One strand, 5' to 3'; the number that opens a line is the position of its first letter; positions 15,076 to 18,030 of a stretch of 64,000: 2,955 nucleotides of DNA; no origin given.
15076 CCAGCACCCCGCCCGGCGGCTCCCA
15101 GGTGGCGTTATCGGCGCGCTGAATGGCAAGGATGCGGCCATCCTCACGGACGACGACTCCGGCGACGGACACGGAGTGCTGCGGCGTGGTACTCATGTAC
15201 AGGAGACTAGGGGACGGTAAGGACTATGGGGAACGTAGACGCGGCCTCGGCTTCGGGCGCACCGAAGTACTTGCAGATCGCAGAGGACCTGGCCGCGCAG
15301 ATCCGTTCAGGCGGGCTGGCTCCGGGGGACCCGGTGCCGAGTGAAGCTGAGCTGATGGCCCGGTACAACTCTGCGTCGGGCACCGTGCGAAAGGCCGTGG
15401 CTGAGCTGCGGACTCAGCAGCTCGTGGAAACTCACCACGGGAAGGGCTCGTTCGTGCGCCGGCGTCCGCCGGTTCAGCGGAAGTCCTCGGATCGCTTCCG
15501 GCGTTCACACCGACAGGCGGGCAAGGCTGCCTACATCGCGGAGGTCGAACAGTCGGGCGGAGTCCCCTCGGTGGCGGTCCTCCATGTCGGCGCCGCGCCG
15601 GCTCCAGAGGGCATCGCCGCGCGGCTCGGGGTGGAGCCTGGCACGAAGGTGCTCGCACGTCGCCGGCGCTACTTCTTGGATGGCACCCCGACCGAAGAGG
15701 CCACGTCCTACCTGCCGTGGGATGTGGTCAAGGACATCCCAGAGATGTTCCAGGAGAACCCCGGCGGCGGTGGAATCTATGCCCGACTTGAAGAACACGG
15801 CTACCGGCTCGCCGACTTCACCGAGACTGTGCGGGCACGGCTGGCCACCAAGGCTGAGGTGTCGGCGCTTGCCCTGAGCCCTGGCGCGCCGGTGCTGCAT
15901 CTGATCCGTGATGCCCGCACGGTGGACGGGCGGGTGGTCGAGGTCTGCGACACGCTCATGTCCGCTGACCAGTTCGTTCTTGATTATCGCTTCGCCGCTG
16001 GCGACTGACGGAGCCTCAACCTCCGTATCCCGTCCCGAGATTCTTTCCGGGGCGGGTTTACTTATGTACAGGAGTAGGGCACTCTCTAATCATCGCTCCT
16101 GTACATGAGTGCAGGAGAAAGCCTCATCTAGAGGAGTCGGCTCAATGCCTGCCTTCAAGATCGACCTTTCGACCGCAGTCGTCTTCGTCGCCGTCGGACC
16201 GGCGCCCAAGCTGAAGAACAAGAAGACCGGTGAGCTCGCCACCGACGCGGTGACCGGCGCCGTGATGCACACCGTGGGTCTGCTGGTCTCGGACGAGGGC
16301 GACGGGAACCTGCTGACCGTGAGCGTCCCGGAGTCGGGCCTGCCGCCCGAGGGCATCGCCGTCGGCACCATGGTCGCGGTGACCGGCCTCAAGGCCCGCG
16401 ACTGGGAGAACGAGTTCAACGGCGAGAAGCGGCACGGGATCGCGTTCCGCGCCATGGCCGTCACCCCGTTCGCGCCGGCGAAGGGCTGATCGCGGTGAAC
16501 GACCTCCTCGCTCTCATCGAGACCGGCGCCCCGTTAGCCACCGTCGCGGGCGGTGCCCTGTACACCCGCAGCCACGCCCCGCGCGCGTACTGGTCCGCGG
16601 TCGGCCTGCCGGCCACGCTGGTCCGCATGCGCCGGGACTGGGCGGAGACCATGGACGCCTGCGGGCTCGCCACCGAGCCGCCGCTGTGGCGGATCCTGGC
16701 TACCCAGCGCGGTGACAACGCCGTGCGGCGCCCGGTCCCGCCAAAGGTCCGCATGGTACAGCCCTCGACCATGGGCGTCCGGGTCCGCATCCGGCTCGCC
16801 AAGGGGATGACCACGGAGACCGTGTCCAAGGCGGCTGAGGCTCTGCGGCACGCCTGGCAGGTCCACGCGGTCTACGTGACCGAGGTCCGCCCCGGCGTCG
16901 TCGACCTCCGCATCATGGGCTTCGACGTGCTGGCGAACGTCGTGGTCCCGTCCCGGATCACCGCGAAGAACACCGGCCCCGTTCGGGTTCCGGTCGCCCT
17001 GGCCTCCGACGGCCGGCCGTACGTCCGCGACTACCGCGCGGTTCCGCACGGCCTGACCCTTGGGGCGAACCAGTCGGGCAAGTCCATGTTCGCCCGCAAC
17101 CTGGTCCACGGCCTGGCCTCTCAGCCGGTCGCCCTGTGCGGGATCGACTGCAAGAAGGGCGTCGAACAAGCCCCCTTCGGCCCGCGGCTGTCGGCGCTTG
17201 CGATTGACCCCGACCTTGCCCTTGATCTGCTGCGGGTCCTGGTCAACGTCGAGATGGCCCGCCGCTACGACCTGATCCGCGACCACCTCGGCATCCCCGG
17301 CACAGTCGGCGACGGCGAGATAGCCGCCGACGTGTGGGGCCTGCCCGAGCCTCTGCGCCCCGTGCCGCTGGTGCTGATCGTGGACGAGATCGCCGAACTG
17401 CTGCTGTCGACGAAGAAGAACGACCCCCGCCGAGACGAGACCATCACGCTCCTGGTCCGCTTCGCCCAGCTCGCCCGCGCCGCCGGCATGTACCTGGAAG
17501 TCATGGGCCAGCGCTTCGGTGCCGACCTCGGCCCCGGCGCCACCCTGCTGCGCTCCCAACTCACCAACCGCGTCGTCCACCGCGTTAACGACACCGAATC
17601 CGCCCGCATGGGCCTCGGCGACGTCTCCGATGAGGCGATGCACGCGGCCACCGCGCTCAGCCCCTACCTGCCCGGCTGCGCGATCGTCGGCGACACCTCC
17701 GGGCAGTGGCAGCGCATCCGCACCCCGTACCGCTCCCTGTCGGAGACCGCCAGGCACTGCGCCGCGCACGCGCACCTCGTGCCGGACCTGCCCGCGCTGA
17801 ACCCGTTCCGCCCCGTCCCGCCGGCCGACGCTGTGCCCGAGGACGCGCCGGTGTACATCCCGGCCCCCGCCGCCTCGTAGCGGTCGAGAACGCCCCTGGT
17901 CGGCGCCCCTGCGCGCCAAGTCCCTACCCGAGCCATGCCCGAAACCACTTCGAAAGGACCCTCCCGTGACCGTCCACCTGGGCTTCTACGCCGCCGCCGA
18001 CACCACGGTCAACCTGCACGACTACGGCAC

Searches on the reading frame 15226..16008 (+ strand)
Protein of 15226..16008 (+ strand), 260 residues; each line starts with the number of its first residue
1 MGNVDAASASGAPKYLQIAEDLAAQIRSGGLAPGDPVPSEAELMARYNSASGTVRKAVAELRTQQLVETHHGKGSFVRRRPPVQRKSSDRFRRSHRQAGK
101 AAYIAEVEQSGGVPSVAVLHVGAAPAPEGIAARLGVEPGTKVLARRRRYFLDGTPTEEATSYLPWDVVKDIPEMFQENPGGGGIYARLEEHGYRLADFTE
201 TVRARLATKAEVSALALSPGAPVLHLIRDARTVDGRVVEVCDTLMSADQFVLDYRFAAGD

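Call 3: search_protein_families(library=pfam, proteins=[window:15226-16008:+], max_evalue=1)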
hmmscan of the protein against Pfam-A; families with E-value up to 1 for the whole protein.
window:15226-16008:+ (260 aa): 3 families
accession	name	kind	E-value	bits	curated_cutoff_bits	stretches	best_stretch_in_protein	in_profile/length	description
PF07702.18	UTRA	-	2e-29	102.6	23.8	1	110-250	2-140/141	UTRA domain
PF00392.27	GntR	-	4.6e-16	58.7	27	1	15-77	2-64/64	Bacterial regulatory proteins, gntR family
PF08220.18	HTH_DeoR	-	0.04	14.1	21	1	42-72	19-49/57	DeoR-like helix-turn-helix domain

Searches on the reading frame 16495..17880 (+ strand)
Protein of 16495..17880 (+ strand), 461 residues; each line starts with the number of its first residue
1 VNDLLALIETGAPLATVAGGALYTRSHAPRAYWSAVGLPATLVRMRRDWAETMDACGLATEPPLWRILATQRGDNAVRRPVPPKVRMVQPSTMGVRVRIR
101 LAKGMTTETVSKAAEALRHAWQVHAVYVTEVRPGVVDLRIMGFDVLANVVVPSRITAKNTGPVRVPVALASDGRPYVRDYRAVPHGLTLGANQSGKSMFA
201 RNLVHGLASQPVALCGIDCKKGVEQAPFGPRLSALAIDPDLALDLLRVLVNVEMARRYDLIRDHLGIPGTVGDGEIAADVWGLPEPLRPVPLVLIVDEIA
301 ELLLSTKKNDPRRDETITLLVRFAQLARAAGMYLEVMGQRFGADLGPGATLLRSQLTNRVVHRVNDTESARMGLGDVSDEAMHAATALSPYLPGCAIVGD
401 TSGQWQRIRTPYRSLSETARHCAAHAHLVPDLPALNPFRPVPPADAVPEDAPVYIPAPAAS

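Call 3: search_protein_families(library=pfam, proteins=[window:16495-17880:+], max_evalue=1)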
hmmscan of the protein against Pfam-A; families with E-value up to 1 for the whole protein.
window:16495-17880:+ (461 aa): 2 families
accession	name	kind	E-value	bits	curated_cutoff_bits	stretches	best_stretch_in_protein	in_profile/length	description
PF01580.24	FtsK_SpoIIIE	-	4.6e-29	101.9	24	1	162-342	15-220/221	FtsK/SpoIIIE family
PF13401.12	AAA_22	-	0.21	12.3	27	0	189-228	11-50/130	AAA domain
